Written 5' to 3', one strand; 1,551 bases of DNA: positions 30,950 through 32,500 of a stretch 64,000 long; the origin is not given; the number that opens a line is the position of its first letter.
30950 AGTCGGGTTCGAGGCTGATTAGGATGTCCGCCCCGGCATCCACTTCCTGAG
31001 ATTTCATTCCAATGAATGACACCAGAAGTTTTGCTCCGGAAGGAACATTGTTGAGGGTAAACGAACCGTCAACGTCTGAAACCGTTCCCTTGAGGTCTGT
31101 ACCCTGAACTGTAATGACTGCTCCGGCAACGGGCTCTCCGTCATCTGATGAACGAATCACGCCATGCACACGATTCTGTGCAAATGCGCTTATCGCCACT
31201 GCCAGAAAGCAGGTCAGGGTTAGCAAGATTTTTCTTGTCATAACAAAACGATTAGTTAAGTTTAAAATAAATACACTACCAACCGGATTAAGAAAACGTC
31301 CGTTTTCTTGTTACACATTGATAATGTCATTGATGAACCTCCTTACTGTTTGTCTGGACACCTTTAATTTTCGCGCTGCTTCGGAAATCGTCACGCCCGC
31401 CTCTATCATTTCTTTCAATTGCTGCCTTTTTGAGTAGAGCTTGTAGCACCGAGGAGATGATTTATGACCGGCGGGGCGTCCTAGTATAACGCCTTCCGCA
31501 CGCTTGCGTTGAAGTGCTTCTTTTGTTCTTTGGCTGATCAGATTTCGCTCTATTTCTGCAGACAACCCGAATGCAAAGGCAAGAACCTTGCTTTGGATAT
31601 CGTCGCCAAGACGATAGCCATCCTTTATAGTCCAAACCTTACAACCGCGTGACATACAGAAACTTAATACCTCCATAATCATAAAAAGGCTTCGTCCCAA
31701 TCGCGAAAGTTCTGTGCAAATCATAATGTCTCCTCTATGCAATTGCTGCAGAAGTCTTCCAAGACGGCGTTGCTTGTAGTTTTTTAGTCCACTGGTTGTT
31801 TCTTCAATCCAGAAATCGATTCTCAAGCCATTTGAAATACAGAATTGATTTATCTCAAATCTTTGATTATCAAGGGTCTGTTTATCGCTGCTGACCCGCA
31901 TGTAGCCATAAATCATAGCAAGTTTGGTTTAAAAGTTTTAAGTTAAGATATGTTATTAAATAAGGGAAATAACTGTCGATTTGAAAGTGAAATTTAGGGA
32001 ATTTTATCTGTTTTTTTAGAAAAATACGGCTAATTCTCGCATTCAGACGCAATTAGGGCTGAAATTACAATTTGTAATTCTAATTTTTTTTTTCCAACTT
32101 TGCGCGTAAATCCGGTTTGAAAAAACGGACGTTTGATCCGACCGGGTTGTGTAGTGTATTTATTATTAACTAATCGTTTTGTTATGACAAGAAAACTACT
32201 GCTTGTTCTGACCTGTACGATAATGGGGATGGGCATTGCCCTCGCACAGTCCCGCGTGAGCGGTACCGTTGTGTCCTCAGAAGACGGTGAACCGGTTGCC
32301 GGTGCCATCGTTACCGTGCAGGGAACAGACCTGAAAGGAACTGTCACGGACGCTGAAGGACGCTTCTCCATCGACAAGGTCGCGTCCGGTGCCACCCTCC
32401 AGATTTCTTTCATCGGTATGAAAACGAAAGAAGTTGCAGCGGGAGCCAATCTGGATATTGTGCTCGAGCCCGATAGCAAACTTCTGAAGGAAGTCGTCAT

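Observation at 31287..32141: Crossover sites with an asymmetric GA core resembling both gix/hix and the Mpi consensus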

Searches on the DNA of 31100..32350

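Call 63: search_rna_families(source=window, start=31100, end=32350, threshold=evalue, max_evalue=1)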
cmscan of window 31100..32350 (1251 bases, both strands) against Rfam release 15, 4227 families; matches with E-value up to 1: 0.
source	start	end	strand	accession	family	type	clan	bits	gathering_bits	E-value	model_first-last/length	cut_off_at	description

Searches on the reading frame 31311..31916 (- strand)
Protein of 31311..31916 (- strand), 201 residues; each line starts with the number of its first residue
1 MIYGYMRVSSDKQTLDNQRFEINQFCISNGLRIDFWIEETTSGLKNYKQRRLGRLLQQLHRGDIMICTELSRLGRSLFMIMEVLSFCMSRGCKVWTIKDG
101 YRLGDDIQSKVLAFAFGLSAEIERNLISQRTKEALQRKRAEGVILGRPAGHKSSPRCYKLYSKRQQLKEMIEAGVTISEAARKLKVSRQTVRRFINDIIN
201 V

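Call 4: search_protein_families(library=pfam, proteins=[window:31311-31916:-])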
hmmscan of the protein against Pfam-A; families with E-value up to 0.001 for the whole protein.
window:31311-31916:- (201 aa): 10 families
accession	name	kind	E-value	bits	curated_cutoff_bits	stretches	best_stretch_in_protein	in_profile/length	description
PF00239.26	Resolvase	-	5.3e-33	114.6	23.3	1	2-143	1-144/145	Resolvase, N terminal domain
PF13518.12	HTH_28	-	6.1e-06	26.7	25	1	167-197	6-35/52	Helix-turn-helix domain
PF13384.12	HTH_23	-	7.9e-06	26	24.6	1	163-196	6-39/50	Homeodomain-like domain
PF13551.12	HTH_29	-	3.1e-05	24.4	28.1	1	170-197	7-35/64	Winged helix-turn helix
PF02796.21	HTH_7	-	7.5e-05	23.2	23.8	1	161-196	6-43/45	Helix-turn-helix domain of resolvase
PF11427.14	HTH_Tnp_Tc3_1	-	9.7e-05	22.6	21.1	1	164-197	10-43/50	Tc3 transposase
PF12728.13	HTH_17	-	0.00023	21.8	27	1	176-196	3-23/51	Helix-turn-helix domain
PF01381.28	HTH_3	-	0.00049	20.5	23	0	170-198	5-33/55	Helix-turn-helix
PF06322.17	Phage_NinH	-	0.00071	19.9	29.8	0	171-197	13-39/60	Phage NinH protein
PF08279.18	HTH_11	-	0.00075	19.8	25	0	166-198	8-39/55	HTH domain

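Call 7: find_related_loci(query=window:31314-31916:-, collection=genome_contigs, flank=6000)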
Query window:31314-31916:- (201 aa) in genome_contigs; peptide patterns used: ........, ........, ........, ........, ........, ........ (x = any residue, [..] = any of these).
597 stretches matched a pattern (row limit reached: there are more); 529 encode a relative of the query (tblastn E <= 1e-3); the best 80 are kept; 80 distinct loci.
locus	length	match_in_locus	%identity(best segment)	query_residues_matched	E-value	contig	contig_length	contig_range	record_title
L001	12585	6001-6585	68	1-195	2e-89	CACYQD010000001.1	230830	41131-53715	MAG: uncultured Prevotellaceae bacterium isolate RUG12178 genome assembly, contig: RUG12178_asm_1, whole genome shotgun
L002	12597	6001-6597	66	1-199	9e-89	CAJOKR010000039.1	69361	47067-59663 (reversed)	uncultured Bacteroidales bacterium isolate Reindeer_1_mag_206 genome assembly, contig: scaffold_3798, whole genome shotg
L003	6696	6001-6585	68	1-195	3e-88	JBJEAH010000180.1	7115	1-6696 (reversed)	MAG: Alloprevotella sp. isolate FUKU07_bin.005 NODE_4438_length_7115_cov_7.901558, whole genome shotgun sequence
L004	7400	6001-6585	68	1-195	2e-88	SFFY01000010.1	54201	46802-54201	MAG: Bacteroidales bacterium isolate W0P44.023 Contig95, whole genome shotgun sequence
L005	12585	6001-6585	68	1-195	2e-88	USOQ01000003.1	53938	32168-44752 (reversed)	uncultured Prevotella sp. isolate UMGS1929 genome assembly, contig: NODE_155_length_53938_cov_15.294657, whole genome sh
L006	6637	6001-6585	69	1-195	2e-88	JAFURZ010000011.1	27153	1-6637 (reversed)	MAG: Bacteroidales bacterium isolate RGIG4772 Roe_deer_Reticulum-2__c1266, whole genome shotgun sequence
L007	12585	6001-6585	68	1-195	4e-88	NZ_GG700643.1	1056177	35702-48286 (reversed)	Alloprevotella tannerae ATCC 51259 Scfld1, whole genome shotgun sequence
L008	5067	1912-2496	68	1-195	3e-88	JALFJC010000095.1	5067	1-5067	MAG: Bacteroidales bacterium isolate SUG727 k141_206401, whole genome shotgun sequence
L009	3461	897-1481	67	1-195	1e-88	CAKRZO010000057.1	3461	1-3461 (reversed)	MAG: uncultured Acetatifactor sp. isolate REFINED_METABAT215_TOP10_CONTIGS_1500_ASSEMBLY_K77_MERGED__Nepal_MoBio_Fiber-H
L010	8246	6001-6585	66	1-195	5e-88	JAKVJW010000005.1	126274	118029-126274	MAG: Prevotella sp. isolate UW_MP_PREV4_1 Ga0455794_000040, whole genome shotgun sequence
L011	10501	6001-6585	68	1-195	7e-88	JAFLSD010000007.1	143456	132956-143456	MAG: Paramuribaculum sp. isolate HAN018 Seq7, whole genome shotgun sequence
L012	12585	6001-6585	67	1-195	1e-87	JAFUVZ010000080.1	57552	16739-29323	MAG: Bacteroidaceae bacterium isolate RGIG4876 Roe_deer_Rumen-1__c521282, whole genome shotgun sequence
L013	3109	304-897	68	1-200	1e-88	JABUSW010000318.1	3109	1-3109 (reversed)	MAG: Blautia sp. isolate MAG23 c_000000021246, whole genome shotgun sequence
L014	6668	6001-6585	67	1-195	2e-87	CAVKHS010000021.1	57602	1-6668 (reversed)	Paratractidigestivibacter sp. isolate SID5469-1_cleanbin_000005 genome assembly, contig: Spades_SID5469-1_contig_293, wh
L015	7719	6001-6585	67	1-195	2e-87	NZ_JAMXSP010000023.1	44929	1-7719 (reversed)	Hallella absiana strain YH-C38 contig23, whole genome shotgun sequence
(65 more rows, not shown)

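Call 12: find_homologous_proteins(query=window:31314-31916:-, max_evalue=1e-20)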
Query window:31314-31916:- (201 aa): 8000 proteins with E <= 1e-20 among 8000 candidates; the best 120 are listed.
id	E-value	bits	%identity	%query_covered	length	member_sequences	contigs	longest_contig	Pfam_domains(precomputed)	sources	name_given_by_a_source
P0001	2.3e-127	440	100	100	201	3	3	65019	PF00239.27,PF13384.13,PF13518.13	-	-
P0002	2.7e-83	296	68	99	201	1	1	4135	PF00239.27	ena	-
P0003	4.5e-83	295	67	99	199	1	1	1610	PF00239.27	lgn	-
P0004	4.8e-83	295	67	100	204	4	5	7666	PF00239.27,PF13384.13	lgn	-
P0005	5.2e-83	295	68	99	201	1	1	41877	PF00239.27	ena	-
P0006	5.7e-83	295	67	99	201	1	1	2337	PF00239.27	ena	-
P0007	8.4e-83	295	67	99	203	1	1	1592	PF00239.27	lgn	-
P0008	1.0e-82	294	67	100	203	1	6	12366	PF00239.27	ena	-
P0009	1.1e-82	294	67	99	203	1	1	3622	PF00239.27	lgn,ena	-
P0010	1.2e-82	294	69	97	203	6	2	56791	PF00239.27,PF02796.22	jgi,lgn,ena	-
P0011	1.2e-82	294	69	99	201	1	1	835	PF00239.27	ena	-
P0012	1.2e-82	294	69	99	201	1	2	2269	PF00239.27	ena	-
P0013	1.5e-82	294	67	99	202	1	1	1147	PF00239.27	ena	-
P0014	1.8e-82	294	68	100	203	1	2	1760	PF00239.27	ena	-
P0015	1.9e-82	293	67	99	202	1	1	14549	PF00239.27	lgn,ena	-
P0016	2.0e-82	293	68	97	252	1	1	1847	PF00239.27,PF02796.22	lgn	-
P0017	2.2e-82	293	66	100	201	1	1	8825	PF00239.27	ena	-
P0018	2.8e-82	293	68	97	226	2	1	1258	PF00239.27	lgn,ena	-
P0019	3.0e-82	293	68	98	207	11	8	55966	PF00239.27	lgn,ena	-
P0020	3.5e-82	293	66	99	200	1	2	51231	PF00239.27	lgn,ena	-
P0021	5.2e-82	292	68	98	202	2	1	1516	PF00239.27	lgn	-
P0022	5.3e-82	292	66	99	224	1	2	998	PF00239.27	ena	-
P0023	6.1e-82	292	66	100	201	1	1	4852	PF00239.27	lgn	-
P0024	6.1e-82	292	68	98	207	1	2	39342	PF00239.27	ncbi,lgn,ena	-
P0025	6.4e-82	292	68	97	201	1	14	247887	PF00239.27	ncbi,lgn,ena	-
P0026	6.5e-82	292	68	98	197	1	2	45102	PF00239.27,PF02796.22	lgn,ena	-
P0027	7.3e-82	292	68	98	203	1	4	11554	PF00239.27,PF02796.22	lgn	-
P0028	7.4e-82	292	67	99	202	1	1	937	PF00239.27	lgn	-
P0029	7.9e-82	291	68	97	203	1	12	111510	PF00239.27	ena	-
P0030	9.4e-82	291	67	98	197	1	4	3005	PF00239.27,PF02796.22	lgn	-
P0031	9.5e-82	291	67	97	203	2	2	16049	PF00239.27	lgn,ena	-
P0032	9.8e-82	291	66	100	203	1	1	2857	PF00239.27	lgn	-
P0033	9.9e-82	291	66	98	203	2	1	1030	PF00239.27,PF02796.22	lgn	-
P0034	1.0e-81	291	66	100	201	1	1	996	PF00239.27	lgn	-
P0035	1.1e-81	291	65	100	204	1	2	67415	PF00239.27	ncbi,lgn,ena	-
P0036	1.2e-81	291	69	97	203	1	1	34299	PF00239.27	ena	-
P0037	1.2e-81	291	67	100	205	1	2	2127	PF00239.27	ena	-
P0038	1.2e-81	291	68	97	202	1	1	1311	PF00239.27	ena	-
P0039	1.2e-81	291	68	97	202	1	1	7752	PF00239.27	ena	-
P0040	1.3e-81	291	69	97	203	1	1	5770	PF00239.27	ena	-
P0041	1.5e-81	291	68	97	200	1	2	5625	PF00239.27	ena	-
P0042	1.5e-81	290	66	100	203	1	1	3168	PF00239.27,PF13384.13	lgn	-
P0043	1.6e-81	290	68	100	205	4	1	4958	PF00239.27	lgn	-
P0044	1.6e-81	290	66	99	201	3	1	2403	PF00239.27,PF13384.13,PF02796.22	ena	-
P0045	1.7e-81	290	70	98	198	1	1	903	PF00239.27,PF13384.13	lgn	-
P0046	1.8e-81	290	67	99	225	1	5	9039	PF00239.27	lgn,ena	-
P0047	1.8e-81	290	66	98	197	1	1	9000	PF00239.27,PF02796.22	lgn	-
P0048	1.9e-81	290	67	97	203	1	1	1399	PF00239.27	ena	-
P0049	1.9e-81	290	68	97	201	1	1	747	PF00239.27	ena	-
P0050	2.0e-81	290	66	98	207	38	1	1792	PF00239.27,PF13936.13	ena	-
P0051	2.1e-81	290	68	97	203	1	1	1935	PF00239.27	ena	-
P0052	2.1e-81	290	68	97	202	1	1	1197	PF00239.27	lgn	-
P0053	2.2e-81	290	67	97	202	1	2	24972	PF00239.27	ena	-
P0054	2.3e-81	290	68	97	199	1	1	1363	PF00239.27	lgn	-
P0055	2.3e-81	290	68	97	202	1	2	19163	PF00239.27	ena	-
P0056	2.3e-81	290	68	97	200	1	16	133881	PF00239.27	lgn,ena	-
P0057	2.3e-81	290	68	97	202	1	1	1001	PF00239.27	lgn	-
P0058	2.3e-81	290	66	98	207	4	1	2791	PF00239.27,PF13936.13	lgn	-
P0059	2.3e-81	290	67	99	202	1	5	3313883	PF00239.27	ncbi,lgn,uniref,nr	ncbi:resolvase protein [Bacteroides pyogenes F0041]|uniref:Resolvase protein n=1 Tax=Bacteroides pyo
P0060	2.4e-81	290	69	97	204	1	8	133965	PF00239.27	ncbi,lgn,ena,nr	ncbi:MAG: master DNA invertase Mpi family serine-type recombinase [Bacteroidales bacterium]|nr:maste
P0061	2.4e-81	290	67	97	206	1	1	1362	PF00239.27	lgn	-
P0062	2.4e-81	290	67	98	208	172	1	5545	PF00239.27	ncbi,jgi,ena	jgi:DNA invertase Pin-like site-specific DNA recombinase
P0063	2.5e-81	290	67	97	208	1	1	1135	PF00239.27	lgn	-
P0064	2.8e-81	290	65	100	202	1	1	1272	PF00239.27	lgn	-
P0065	2.9e-81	290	66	99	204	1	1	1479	PF00239.27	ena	-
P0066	2.9e-81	290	67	97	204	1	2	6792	PF00239.27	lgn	-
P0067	3.0e-81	290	67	99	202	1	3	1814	PF00239.27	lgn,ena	-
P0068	3.0e-81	290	65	100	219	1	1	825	PF00239.27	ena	-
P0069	3.1e-81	290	68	97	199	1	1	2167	PF00239.27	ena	-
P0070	3.1e-81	290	65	100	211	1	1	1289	PF00239.27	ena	-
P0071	3.2e-81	289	66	99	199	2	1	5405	PF00239.27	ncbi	-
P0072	3.2e-81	289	67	97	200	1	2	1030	PF00239.27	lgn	-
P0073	3.3e-81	289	58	97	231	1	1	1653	PF00239.27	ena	-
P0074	3.3e-81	289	68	97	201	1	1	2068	PF00239.27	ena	-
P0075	3.5e-81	289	67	98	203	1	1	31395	PF00239.27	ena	-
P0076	3.6e-81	289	69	97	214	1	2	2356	PF00239.27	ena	-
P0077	3.6e-81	289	68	97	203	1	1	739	PF00239.27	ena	-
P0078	3.6e-81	289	67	98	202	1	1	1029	PF00239.27,PF02796.22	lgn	-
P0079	3.7e-81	289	64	100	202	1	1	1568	PF00239.27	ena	-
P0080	3.7e-81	289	68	97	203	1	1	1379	PF00239.27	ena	-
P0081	3.8e-81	289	68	97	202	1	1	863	PF00239.27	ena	-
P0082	3.9e-81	289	67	97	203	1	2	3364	PF00239.27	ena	-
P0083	3.9e-81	289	65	100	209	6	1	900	PF00239.27,PF13384.13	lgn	-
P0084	3.9e-81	289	68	98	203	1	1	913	PF00239.27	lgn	-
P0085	4.1e-81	289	65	100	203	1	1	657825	PF00239.27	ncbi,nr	ncbi:master DNA invertase Mpi family serine-type recombinase [Porphyromonadaceae bacterium W3.11]|nr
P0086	4.1e-81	289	67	97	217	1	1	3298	PF00239.27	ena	-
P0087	4.1e-81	289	67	97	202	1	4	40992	PF00239.27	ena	-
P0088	4.4e-81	289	67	97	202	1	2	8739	PF00239.27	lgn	-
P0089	4.7e-81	289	69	97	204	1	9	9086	PF00239.27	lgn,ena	-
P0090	5.1e-81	289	68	97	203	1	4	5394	PF00239.27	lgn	-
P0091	5.2e-81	289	68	97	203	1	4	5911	PF00239.27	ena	-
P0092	5.5e-81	289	67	97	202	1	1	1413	PF00239.27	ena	-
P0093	5.5e-81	289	67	98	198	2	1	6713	PF00239.27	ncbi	-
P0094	5.6e-81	289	66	100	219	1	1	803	PF00239.27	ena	-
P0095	5.6e-81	289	67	99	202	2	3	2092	PF00239.27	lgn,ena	-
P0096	5.6e-81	289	67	100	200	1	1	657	PF00239.27,PF13384.13,PF02796.22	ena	-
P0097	5.7e-81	289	67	97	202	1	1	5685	PF00239.27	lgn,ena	-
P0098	5.7e-81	289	66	99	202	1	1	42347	PF00239.27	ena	-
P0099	5.8e-81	289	67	97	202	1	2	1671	PF00239.27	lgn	-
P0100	5.9e-81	289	68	97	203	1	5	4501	PF00239.27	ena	-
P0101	6.0e-81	289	67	97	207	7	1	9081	PF00239.27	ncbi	-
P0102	6.1e-81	289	66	100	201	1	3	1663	PF00239.27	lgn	-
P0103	6.1e-81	289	67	97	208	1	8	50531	PF00239.27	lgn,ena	-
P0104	6.2e-81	289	65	99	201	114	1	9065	PF00239.27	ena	-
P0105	6.5e-81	288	65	100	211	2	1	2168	PF00239.27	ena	-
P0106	6.7e-81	288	64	100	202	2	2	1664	PF00239.27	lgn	-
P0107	6.9e-81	288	66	97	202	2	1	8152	PF00239.27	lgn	-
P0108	6.9e-81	288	67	97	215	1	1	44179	PF00239.27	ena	-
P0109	7.1e-81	288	65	99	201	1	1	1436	PF00239.27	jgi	jgi:DNA invertase Pin-like site-specific DNA recombinase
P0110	7.1e-81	288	66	98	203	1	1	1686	PF00239.27,PF02796.22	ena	-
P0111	7.2e-81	288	65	100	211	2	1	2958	PF00239.27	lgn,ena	-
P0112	7.2e-81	288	67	97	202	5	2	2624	PF00239.27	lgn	-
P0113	7.5e-81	288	66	100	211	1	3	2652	PF00239.27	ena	-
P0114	7.8e-81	288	69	97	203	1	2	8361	PF00239.27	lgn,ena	-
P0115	7.9e-81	288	66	99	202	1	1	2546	PF00239.27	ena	-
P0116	7.9e-81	288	66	98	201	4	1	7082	PF00239.27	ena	-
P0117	8.4e-81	288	66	98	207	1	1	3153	PF00239.27,PF13936.13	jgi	-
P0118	8.4e-81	288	67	97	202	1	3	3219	PF00239.27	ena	-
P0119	8.4e-81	288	66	97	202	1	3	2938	PF00239.27,PF13936.13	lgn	-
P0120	8.6e-81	288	68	97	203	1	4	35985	PF00239.27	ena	-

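Call 14: search_protein_families(library=ncbifam, proteins=[window:31314-31916:-, P0060, P0085])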
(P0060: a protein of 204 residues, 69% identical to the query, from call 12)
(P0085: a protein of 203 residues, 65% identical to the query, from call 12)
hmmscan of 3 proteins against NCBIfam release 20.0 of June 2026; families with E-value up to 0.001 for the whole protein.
window:31314-31916:- (201 aa): 6 families
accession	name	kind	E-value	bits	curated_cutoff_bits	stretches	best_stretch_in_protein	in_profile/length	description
NF009949.0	PRK13413.1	equivalog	3.1e-93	311.1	272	1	1-197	1-195/203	master DNA invertase Mpi family serine-type recombinase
NF033518.0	transpos_IS607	equivalog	1.1e-10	41.3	110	1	2-97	56-152/187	IS607 family transposase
NF047344.1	SCCmet_CcrA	equivalog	6.6e-09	35.4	700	1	3-146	5-150/442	cassette chromosome recombinase CcrA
NF041201.1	recomb_XisF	equivalog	1.7e-05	24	375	1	3-184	2-178/465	fdxN element excision recombinase XisF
NF049883.1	resolv_YneB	equivalog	0.00012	21.6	175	1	5-142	5-146/211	YneB family resolvase-like protein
NF040595.1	HTH_Cbp1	equivalog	0.00074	19.5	140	0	164-195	5-36/135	CRISPR DNA repeat-binding protein Cbp1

P0060 (204 aa): 8 families
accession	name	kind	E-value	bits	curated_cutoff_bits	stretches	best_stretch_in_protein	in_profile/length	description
NF009949.0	PRK13413.1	equivalog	1.6e-101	338.2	272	1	1-199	1-197/203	master DNA invertase Mpi family serine-type recombinase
NF047344.1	SCCmet_CcrA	equivalog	1.6e-09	37.4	700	1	3-144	5-148/442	cassette chromosome recombinase CcrA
NF033518.0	transpos_IS607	equivalog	7e-09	35.5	110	1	2-97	56-152/187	IS607 family transposase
NF049883.1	resolv_YneB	equivalog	1.2e-06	28.1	175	1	5-141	5-145/211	YneB family resolvase-like protein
NF047343.1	SCCmet_CcrB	equivalog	1.2e-05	24.2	900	1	3-158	10-172/542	cassette chromosome recombinase CcrB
NF041201.1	recomb_XisF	equivalog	1.4e-05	24.2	375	1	3-182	2-182/465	fdxN element excision recombinase XisF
NF047347.1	SCCmet_CcrC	equivalog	4.1e-05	22.3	900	1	29-157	39-169/558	cassette chromosome recombinase CcrC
TIGR04323.1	SpoChoClust_1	subfamily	0.00097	19.1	55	0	8-103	11-103/122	LIC12192 family sporadic carbohydrate cluster protein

P0085 (203 aa): 6 families
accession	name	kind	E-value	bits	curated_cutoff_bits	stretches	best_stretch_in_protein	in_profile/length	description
NF009949.0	PRK13413.1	equivalog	3.3e-103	343.7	272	1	1-200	1-198/203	master DNA invertase Mpi family serine-type recombinase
NF033518.0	transpos_IS607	equivalog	5.5e-08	32.6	110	1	2-100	56-156/187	IS607 family transposase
NF047344.1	SCCmet_CcrA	equivalog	8.5e-08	31.7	700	1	3-143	5-147/442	cassette chromosome recombinase CcrA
NF047343.1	SCCmet_CcrB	equivalog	1.9e-06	26.8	900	1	4-155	11-169/542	cassette chromosome recombinase CcrB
NF049883.1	resolv_YneB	equivalog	3.6e-05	23.3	175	1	5-141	5-145/211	YneB family resolvase-like protein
TIGR04323.1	SpoChoClust_1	subfamily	0.00051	20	55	1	8-103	11-103/122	LIC12192 family sporadic carbohydrate cluster protein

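Call 23: find_encoding_contigs(protein=P0001, flank=5000, max_places=10)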
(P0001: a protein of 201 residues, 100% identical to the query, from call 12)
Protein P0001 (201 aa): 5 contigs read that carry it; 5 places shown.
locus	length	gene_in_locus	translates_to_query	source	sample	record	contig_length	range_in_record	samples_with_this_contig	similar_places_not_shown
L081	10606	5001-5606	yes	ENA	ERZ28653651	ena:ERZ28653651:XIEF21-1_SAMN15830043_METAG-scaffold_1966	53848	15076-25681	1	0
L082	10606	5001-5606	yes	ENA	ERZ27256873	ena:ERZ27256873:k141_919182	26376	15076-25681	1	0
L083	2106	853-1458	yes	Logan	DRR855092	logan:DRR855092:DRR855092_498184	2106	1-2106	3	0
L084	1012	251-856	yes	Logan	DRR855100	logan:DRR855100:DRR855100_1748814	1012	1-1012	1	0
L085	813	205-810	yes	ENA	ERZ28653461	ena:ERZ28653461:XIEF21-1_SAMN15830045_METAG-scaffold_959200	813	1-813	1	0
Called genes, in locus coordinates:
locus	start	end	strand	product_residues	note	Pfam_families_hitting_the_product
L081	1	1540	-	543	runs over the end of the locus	PF14322:SusD-like_3, PF07980:SusD_RagB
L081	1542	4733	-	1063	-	PF13620:CarboxypepD_reg, PF13715:CarbopepD_reg_2, PF07715:Plug, PF00593:TonB_dep_Rec_b-barrel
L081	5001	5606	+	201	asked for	PF00239:Resolvase, PF13384:HTH_23 (weak), PF13518:HTH_28 (weak)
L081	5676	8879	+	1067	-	PF13620:CarboxypepD_reg, PF13715:CarbopepD_reg_2, PF07715:Plug, PF00593:TonB_dep_Rec_b-barrel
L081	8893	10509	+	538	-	PF14322:SusD-like_3, PF07980:SusD_RagB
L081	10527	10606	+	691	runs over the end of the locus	-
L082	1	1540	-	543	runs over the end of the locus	PF14322:SusD-like_3, PF07980:SusD_RagB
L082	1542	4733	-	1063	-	PF13620:CarboxypepD_reg, PF13715:CarbopepD_reg_2, PF07715:Plug, PF00593:TonB_dep_Rec_b-barrel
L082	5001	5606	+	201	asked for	PF00239:Resolvase, PF13384:HTH_23 (weak), PF13518:HTH_28 (weak)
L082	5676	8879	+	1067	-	PF13620:CarboxypepD_reg, PF13715:CarbopepD_reg_2, PF07715:Plug, PF00593:TonB_dep_Rec_b-barrel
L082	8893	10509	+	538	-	PF14322:SusD-like_3, PF07980:SusD_RagB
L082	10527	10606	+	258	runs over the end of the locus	?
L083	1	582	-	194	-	?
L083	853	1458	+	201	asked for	PF00239:Resolvase, PF13384:HTH_23 (weak), PF13518:HTH_28 (weak)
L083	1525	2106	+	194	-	?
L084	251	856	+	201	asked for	PF00239:Resolvase, PF13384:HTH_23 (weak), PF13518:HTH_28 (weak)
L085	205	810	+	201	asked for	PF00239:Resolvase, PF13384:HTH_23 (weak), PF13518:HTH_28 (weak)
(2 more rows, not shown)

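Call 41: search_solved_structures(query=window:31314-31916:-, max_evalue=1e-10, show_alignments=2)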
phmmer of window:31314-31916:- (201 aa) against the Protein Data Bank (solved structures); distinct sequences matched with E-value up to 1e-10: 4.
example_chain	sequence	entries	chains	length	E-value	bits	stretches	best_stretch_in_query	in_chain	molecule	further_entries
1zr2_A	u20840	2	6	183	8.4e-12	48.4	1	2-197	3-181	Transposon gamma-delta resolvase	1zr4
1gdt_A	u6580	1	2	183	1.2e-11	47.8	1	2-197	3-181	PROTEIN (GAMMA DELTA RESOLVASE)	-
4m6f_A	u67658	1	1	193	1.3e-11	47.7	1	1-149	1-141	DNA-invertase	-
3uj3_X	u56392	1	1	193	4.6e-11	46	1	1-149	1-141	DNA-invertase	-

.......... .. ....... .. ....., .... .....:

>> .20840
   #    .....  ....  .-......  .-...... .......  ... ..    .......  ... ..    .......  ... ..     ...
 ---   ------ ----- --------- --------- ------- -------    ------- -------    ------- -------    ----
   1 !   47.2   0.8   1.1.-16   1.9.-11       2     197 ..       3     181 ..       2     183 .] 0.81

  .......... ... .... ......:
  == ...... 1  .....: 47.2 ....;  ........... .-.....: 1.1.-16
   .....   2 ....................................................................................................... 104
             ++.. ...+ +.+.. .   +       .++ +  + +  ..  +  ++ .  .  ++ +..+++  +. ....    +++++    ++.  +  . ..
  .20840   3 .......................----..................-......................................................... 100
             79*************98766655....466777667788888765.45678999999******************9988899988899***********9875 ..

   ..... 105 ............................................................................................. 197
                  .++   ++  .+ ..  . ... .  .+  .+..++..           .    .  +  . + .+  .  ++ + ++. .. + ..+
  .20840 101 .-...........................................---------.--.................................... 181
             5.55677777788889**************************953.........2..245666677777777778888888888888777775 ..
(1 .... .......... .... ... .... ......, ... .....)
